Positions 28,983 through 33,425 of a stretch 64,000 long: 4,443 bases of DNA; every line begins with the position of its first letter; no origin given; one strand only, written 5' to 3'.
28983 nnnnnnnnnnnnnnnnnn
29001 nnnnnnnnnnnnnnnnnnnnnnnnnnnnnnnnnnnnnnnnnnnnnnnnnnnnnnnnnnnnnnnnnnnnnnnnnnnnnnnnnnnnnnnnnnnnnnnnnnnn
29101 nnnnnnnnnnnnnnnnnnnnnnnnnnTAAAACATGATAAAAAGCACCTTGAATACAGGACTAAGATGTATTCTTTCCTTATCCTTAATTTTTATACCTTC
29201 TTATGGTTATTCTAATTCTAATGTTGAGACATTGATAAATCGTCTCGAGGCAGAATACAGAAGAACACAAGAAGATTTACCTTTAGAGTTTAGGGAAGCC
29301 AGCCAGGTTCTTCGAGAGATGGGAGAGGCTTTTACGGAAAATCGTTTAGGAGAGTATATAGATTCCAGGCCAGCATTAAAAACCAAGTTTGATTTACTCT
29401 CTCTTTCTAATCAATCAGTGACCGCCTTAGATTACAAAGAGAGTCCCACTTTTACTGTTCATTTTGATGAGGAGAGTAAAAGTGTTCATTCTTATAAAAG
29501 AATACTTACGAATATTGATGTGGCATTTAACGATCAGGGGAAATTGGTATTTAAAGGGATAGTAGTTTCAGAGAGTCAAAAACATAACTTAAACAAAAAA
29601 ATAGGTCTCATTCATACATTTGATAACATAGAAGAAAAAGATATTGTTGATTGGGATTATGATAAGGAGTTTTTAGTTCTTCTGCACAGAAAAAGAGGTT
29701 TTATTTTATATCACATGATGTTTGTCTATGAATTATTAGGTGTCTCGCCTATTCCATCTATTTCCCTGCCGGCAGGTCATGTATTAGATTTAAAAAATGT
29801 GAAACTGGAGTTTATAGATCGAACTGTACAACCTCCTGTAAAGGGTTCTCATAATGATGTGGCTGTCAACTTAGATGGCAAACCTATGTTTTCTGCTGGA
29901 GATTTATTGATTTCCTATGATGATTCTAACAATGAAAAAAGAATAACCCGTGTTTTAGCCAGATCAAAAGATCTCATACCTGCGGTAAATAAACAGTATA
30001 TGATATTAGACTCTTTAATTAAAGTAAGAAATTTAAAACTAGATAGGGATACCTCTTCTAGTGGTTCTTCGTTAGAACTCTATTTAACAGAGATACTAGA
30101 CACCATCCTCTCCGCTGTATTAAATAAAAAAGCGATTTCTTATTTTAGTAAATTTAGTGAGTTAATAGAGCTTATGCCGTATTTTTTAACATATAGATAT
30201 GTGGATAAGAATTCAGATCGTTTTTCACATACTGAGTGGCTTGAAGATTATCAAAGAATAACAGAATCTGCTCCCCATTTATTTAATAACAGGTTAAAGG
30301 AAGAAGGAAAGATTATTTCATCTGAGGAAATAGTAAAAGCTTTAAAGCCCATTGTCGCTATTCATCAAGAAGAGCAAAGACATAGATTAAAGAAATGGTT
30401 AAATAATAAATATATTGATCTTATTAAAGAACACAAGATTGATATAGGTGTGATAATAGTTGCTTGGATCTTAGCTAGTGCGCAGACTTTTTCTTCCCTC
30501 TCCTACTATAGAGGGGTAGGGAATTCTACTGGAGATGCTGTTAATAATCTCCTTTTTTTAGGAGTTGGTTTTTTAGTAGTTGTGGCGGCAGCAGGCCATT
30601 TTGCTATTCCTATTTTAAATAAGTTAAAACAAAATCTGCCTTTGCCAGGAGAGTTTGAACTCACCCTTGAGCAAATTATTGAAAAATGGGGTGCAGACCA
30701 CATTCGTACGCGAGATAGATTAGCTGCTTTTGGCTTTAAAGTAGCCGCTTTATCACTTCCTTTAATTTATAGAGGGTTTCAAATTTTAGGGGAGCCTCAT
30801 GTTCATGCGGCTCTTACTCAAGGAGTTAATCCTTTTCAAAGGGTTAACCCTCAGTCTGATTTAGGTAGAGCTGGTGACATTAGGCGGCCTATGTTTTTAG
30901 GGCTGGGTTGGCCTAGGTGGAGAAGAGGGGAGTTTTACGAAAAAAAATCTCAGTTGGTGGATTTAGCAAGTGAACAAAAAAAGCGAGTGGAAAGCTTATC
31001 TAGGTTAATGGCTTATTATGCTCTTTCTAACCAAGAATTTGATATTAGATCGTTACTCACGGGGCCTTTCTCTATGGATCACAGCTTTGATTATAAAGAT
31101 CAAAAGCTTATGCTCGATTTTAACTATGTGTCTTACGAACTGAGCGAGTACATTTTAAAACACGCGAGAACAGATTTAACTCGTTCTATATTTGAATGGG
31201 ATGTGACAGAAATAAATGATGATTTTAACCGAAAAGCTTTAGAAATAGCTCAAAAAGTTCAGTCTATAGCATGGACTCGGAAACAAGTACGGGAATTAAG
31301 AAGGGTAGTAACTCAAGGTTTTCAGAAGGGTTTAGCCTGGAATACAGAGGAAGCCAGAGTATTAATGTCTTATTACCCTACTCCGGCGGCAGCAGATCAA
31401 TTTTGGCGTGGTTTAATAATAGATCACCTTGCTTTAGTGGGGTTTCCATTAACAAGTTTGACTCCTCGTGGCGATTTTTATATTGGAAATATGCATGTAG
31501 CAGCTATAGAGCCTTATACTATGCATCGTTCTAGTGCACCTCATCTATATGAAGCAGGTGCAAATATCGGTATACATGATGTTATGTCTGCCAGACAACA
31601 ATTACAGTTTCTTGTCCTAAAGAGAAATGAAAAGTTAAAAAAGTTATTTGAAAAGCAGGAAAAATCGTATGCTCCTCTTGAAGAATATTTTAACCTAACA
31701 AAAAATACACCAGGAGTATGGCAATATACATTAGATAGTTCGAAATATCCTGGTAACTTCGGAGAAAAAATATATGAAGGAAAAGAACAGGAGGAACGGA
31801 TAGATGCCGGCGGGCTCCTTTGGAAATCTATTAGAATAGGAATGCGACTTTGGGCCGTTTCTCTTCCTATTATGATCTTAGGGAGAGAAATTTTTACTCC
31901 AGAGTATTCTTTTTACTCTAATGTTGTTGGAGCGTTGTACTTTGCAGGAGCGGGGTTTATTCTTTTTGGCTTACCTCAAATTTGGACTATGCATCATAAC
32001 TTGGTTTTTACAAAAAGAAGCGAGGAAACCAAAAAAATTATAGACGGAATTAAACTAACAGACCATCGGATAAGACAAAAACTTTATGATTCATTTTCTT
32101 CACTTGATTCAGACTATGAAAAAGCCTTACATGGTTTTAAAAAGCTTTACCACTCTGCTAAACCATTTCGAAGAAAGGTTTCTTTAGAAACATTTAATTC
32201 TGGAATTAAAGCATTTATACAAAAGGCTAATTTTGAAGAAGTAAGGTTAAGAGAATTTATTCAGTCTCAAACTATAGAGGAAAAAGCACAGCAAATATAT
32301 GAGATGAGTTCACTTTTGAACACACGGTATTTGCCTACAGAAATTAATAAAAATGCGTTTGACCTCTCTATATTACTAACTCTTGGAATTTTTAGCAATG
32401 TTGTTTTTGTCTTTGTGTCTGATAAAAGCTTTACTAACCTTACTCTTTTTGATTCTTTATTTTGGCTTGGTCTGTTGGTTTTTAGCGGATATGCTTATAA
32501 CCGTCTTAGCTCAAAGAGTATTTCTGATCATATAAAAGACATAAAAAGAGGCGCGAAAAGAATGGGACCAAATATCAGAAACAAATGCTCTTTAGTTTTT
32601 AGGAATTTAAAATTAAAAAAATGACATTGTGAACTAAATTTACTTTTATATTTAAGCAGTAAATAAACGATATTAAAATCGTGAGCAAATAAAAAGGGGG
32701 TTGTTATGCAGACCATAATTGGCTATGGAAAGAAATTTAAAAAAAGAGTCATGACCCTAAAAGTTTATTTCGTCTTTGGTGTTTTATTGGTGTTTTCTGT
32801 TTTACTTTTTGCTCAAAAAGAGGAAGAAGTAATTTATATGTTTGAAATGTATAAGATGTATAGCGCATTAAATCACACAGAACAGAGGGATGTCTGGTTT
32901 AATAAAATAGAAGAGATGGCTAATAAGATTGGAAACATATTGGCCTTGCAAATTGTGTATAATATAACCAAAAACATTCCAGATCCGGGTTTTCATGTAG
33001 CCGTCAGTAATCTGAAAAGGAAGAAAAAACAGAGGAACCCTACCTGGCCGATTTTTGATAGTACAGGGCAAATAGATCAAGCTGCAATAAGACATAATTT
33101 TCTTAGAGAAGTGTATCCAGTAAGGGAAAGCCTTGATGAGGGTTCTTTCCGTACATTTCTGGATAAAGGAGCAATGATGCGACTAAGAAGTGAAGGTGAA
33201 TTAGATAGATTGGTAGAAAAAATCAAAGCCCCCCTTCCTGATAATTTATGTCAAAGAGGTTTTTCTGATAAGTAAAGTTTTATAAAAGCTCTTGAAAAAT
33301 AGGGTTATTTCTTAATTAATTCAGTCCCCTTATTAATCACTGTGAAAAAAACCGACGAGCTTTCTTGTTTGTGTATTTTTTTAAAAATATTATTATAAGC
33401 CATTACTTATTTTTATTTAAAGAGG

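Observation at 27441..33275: An AT-rich three-gene envelope module of unknown function is the best candidate for an undescribed system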

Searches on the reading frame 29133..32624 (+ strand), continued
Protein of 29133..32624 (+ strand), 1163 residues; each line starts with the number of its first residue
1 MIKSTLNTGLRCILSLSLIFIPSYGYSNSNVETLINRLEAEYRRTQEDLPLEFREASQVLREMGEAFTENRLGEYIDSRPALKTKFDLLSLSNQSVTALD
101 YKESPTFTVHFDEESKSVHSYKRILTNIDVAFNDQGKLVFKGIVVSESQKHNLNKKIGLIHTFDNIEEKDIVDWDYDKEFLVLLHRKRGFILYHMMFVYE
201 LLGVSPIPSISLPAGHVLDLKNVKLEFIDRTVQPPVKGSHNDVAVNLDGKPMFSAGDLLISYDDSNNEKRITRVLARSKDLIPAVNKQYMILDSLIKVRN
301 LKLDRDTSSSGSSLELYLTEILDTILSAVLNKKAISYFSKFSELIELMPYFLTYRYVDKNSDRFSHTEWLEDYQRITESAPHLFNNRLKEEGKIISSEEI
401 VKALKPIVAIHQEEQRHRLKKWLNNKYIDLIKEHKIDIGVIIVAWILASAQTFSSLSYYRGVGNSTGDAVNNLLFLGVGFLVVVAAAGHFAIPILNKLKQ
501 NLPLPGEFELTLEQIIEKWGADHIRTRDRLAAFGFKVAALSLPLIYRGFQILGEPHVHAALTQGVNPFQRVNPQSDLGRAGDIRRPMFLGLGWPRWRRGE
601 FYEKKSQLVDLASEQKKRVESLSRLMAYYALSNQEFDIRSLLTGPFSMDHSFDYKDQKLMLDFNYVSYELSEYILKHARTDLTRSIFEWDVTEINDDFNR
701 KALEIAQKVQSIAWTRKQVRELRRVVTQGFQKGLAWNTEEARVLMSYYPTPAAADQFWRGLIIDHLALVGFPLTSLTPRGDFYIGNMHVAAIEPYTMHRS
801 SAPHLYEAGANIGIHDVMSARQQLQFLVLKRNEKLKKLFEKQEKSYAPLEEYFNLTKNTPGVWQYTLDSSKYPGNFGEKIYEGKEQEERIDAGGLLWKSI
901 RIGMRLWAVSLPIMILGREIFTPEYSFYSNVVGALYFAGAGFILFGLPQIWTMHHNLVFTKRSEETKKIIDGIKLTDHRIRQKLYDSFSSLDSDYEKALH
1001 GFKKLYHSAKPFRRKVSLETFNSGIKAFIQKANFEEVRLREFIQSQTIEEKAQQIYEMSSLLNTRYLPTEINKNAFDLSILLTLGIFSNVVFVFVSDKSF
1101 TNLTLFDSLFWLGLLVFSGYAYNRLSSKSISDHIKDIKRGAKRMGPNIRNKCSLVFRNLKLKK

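Call 75: list_cluster_members(proteins=[P0140, P0145, P0151, P0154, P0156, P0160, P0163, P0167, P0170, P0171])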
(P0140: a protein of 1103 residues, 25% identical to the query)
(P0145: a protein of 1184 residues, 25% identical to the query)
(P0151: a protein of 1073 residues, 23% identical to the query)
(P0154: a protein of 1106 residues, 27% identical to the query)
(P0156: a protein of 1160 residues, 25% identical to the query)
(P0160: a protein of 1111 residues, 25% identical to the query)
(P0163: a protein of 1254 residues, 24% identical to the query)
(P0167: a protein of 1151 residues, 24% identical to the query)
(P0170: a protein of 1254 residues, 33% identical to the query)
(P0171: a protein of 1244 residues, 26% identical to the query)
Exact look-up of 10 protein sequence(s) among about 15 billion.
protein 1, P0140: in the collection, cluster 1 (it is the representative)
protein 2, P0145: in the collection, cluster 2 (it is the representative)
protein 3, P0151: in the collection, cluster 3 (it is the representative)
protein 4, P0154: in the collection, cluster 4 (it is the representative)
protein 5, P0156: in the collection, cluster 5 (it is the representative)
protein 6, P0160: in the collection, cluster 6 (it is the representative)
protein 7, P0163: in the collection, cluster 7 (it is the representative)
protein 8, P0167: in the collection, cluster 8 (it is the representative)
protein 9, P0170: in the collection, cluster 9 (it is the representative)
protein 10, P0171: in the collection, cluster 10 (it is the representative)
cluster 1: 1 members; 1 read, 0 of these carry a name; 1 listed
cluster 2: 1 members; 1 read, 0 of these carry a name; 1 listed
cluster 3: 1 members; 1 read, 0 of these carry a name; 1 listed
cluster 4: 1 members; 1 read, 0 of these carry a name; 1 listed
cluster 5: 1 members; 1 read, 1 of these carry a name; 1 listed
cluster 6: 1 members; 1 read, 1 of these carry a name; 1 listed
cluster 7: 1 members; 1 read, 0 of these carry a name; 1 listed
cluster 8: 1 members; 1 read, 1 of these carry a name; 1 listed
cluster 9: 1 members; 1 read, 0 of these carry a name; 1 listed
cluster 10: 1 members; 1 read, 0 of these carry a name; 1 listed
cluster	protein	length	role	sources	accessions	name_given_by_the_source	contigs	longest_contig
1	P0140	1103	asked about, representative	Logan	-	-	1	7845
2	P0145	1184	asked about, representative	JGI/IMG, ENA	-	-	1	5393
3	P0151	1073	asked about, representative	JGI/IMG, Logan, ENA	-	-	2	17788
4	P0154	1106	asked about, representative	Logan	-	-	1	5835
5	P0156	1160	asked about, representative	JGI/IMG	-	hypothetical protein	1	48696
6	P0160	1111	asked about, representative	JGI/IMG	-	hypothetical protein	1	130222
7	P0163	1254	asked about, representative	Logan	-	-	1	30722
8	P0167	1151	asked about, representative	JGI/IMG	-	hypothetical protein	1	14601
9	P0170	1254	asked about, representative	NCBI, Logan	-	-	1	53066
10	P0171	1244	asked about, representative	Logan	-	-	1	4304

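Call 76: find_encoding_contigs(protein=P0160, flank=6000, max_places=1)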
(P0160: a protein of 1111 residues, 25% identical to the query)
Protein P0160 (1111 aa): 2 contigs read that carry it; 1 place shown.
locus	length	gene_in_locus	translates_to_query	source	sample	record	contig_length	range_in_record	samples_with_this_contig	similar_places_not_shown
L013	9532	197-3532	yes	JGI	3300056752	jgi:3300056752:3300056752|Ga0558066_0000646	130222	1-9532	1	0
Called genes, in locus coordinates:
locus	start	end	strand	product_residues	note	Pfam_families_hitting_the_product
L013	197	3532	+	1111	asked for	-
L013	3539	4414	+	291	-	-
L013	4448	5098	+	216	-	-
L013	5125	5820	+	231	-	PF13398:Peptidase_M50B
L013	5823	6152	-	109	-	-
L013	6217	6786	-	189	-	-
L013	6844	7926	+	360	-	PF26049:RLMG_N, PF05175:MTS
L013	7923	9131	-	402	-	-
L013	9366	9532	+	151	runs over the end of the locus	PF11220:DUF3015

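Call 77: find_encoding_contigs(protein=P0107, flank=6000, max_places=1)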
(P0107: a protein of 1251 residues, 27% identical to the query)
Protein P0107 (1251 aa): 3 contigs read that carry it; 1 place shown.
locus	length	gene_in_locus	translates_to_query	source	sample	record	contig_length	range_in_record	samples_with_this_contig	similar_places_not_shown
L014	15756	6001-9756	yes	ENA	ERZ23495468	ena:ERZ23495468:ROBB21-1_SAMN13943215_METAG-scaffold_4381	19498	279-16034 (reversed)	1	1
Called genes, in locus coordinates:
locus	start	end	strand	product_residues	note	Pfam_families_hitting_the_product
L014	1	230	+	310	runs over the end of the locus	PF02649:GCHY-1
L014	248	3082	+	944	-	PF00005:ABC_tran (faint), PF02463:SMC_N (faint), PF13191:AAA_16 (faint), PF13555:AAA_29 (faint), PF20703:nSTAND1 (faint), PF13304:AAA_21 (faint), PF17760:UvrA_inter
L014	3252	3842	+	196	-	-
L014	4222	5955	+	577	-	PF12799:LRR_4 (faint), PF23598:LRR_14 (faint), PF00560:LRR_1 (faint), PF13855:LRR_8 (weak)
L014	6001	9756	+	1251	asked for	-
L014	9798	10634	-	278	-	PF03618:Kinase-PPPase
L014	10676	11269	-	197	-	-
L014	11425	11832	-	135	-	PF01029:NusB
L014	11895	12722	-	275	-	-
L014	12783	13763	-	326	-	-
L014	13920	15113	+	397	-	PF00266:Aminotran_5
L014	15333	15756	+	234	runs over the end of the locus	?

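Call 84: search_protein_families(library=pfam, proteins=[L006:6725-8152:-, L006:18642-20246:-, L009:6787-8124:-, L001:5533-6360:+, L001:11732-12073:+, L001:12104-12973:+], max_evalue=0.01)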
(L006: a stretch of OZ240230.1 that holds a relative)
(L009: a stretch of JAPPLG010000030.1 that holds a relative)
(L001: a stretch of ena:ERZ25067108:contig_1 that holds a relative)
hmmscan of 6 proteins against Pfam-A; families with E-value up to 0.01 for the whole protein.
L006:6725-8152:- (475 aa): 1 family
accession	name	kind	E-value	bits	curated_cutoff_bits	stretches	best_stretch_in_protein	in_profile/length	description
PF01464.25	SLT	-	0.0039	17.2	21.3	0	208-243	13-48/117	Transglycosylase SLT domain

L006:18642-20246:- (534 aa): 1 family
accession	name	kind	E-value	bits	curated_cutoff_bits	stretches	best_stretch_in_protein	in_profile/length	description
PF01464.25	SLT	-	0.00022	21.2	21.3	0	172-203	14-45/117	Transglycosylase SLT domain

L009:6787-8124:- (445 aa): 0 families

L001:5533-6360:+ (275 aa): 0 families

L001:11732-12073:+ (113 aa): 0 families

L001:12104-12973:+ (289 aa): 1 family
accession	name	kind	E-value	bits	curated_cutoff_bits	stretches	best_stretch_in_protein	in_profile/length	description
PF13847.12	Methyltransf_31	-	0.0095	16.1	27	0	155-203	61-113/145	Methyltransferase domain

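Call 86: search_protein_families(library=pfam, proteins=[L001:13009-14082:-, L001:14373-15902:-, L007:5898-8606:+, L007:14626-15375:+, L007:15867-18011:+, L008:14034-15632:+, L008:7108-7653:-, L008:5751-6770:-, L009:13920-15536:-], max_evalue=0.01)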
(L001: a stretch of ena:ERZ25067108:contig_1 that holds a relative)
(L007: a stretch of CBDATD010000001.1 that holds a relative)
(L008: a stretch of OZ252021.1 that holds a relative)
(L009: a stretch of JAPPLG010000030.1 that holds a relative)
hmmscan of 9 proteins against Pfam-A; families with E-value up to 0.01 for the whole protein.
L001:13009-14082:- (357 aa): 0 families

L001:14373-15902:- (509 aa): 0 families

L007:5898-8606:+ (902 aa): 5 families
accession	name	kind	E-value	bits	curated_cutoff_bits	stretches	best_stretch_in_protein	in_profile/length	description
PF02463.25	SMC_N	-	1.8e-54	184.9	40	2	3-133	2-130/220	RecF/RecN/SMC N terminal domain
PF13304.12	AAA_21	-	5.7e-11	43.5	27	1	26-102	1-83/304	AAA domain, putative AbiEii toxin, Type IV TA system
PF13175.12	AAA_15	-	1.9e-09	38.1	32.1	1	1-398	1-292/374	AAA ATPase domain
PF13555.12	AAA_29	-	5.5e-05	23.3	27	1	4-45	2-43/61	P-loop containing region of AAA domain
PF13476.12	AAA_23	-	0.00018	22.6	27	1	6-259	2-87/201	AAA domain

L007:14626-15375:+ (249 aa): 1 family
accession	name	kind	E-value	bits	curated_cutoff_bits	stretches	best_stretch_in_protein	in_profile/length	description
PF00275.25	EPSP_synthase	-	1.7e-24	86.8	22.8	1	49-228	77-257/417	EPSP synthase (3-phosphoshikimate 1-carboxyvinyltransferase)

L007:15867-18011:+ (714 aa): 8 families
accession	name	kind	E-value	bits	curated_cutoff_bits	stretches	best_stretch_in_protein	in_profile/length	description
PF01202.28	SKI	-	1.7e-10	41.7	22.1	1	17-157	1-141/159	Shikimate kinase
PF08501.16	Shikimate_dh_N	-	8.7e-05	23.1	27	1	416-481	1-67/83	Shikimate dehydrogenase substrate binding domain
PF13173.12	AAA_14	-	0.00022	21.7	27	1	8-62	2-56/129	AAA domain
PF12846.13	AAA_10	-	0.0018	17.8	27.5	1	6-59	19-71/362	AAA-like domain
PF01637.24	ATPase_2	-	0.0032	17.7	33.2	1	4-76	16-84/225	ATPase domain predominantly from Archaea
PF13191.12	AAA_16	-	0.0037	18.2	32.6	1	7-42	23-58/167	AAA ATPase domain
PF13175.12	AAA_15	-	0.004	17.3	32.1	1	9-333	24-265/374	AAA ATPase domain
PF08433.16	KTI12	-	0.0089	16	22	0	12-55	5-49/271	Chromatin associated protein KTI12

L008:14034-15632:+ (532 aa): 18 families
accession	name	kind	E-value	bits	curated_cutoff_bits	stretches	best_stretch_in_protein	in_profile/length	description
PF14520.12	HHH_5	-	1.2e-27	96.6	27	4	457-502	11-56/57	Helix-hairpin-helix domain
PF03118.21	RNA_pol_A_CTD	-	7.4e-23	80.5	23.8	3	407-441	26-60/67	Bacterial RNA polymerase, alpha chain C terminal domain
PF21999.2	IMS_HHH_1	-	6.8e-17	62.1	27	1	73-105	9-41/53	DNA polymerase-iota, thumb domain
PF22993.4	SAM_EPH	-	1.3e-11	44.5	27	0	203-244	20-60/60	Ephrin receptor 1 SAM domain-like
PF14229.12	DUF4332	-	2.8e-08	34.4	23.2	1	75-177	8-104/122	Domain of unknown function (DUF4332)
PF04994.19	TfoX_C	-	2.5e-07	31.2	23.1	0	402-427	12-37/81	TfoX C-terminal domain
PF21794.3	RAD51D_N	-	6.5e-07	29.9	27.3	0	136-162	14-40/60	RAD51D, N-terminal domain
PF12482.14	DUF3701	-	1.2e-06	29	26.9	0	200-231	22-57/93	Phage integrase protein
PF12826.13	HHH_2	-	7.1e-06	26.5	27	0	457-493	12-47/64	Helix-hairpin-helix motif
PF10391.15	DNA_pol_lambd_f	-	1.1e-05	25.6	29.8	0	457-479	10-32/51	Fingers domain of DNA polymerase lambda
PF00633.29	HHH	-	4.6e-05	23.5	24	0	416-441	1-26/30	Helix-hairpin-helix motif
PF07647.24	SAM_2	-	0.00014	22.4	20.5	0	404-436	20-49/66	SAM domain (Sterile alpha motif)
PF05597.16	Phasin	-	0.00022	21.7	28.8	0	368-426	57-113/126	Poly(hydroxyalcanoate) granule associated protein (phasin)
PF14493.12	HTH_40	-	0.00031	21.4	27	0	124-161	43-80/89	Helix-turn-helix domain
PF21704.3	POLH-Rev1_HhH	-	0.00037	21.1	27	0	82-107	22-47/56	DNApol eta/Rev1, HhH motif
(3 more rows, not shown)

L008:7108-7653:- (181 aa): 0 families

L008:5751-6770:- (339 aa): 2 families
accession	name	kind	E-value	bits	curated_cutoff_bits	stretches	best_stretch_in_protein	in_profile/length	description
PF24621.2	DHQS_C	-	5.1e-29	101.5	27.6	1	169-305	2-144/144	3-dehydroquinate synthase C-terminal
PF01761.26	DHQ_synthase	-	5.3e-27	94.2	24.2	1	52-165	3-113/115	3-dehydroquinate synthase N-terminal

L009:13920-15536:- (538 aa): 2 families
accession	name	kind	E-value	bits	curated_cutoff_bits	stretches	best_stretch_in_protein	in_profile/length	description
PF01464.25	SLT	-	6.9e-06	26.1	21.3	1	170-213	13-56/117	Transglycosylase SLT domain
PF00042.28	Globin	-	0.0041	18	22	0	483-524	45-85/117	Globin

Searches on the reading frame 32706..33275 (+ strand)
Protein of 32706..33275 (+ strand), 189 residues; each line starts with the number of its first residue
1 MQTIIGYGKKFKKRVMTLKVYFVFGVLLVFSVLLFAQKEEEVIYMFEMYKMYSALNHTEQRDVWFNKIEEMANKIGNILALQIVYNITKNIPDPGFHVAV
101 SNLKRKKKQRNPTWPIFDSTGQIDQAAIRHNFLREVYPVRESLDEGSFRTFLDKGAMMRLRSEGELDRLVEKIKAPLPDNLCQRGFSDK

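Call 3: search_protein_families(library=pfam, proteins=[window:32706-33275:+], max_evalue=0.1)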
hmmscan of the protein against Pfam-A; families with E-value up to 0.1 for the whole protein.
window:32706-33275:+ (189 aa): 0 families

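Call 4: search_protein_families(library=ncbifam, proteins=[window:32706-33275:+], max_evalue=0.1)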
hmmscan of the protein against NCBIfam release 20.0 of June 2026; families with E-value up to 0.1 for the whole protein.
window:32706-33275:+ (189 aa): 0 families

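Call 51: list_cluster_members(proteins=[window:32706-33275:+, window:27705-29129:+, window:29133-32624:+])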
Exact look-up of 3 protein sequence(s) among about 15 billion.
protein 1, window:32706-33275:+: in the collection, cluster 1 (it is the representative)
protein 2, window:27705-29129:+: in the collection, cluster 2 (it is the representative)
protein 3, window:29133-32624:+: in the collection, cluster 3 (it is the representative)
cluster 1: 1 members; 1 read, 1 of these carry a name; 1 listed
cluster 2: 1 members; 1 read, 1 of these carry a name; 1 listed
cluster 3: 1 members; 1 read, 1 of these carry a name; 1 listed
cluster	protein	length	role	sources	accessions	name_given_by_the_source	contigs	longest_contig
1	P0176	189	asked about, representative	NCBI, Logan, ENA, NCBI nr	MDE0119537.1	MAG: hypothetical protein OXM55_05965 [Bdellovibrionales bacterium] | hypothetical protein [Bdellovibrionales bacterium]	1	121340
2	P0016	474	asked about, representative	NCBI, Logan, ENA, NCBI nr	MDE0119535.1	MAG: leucine-rich repeat domain-containing protein [Bdellovibrionales bacterium] | leucine-rich repeat domain-containing protein [Bdellovibrionales bacterium]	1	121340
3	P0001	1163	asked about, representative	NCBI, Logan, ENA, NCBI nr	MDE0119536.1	MAG: hypothetical protein OXM55_05960 [Bdellovibrionales bacterium] | hypothetical protein [Bdellovibrionales bacterium]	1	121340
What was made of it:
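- It is a singleton in a collection of 15 billion proteins clustered at 90% identity (call 51).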

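Call 55: search_protein_families(library=padloc, proteins=[window:32706-33275:+], max_evalue=0.1)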
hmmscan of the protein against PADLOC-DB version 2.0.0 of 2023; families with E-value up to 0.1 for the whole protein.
window:32706-33275:+ (189 aa): 0 families

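Call 72: search_protein_families(library=phrogs, proteins=[window:32706-33275:+], max_evalue=0.01)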
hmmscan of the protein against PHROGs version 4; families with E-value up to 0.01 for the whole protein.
window:32706-33275:+ (189 aa): 0 families

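Call 73: find_related_loci(query=window:32706-33275:+, collection=viral_contigs, flank=3000)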
Query window:32706-33275:+ (189 aa) in viral_contigs; peptide patterns used: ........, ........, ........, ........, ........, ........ (x = any residue, [..] = any of these).
3 stretches matched a pattern, but none encodes a relative of the query by tblastn (E <= 1e-3).
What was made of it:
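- Tried and rejected: The viral_contigs scan for gene 3 found nothing (call 73).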
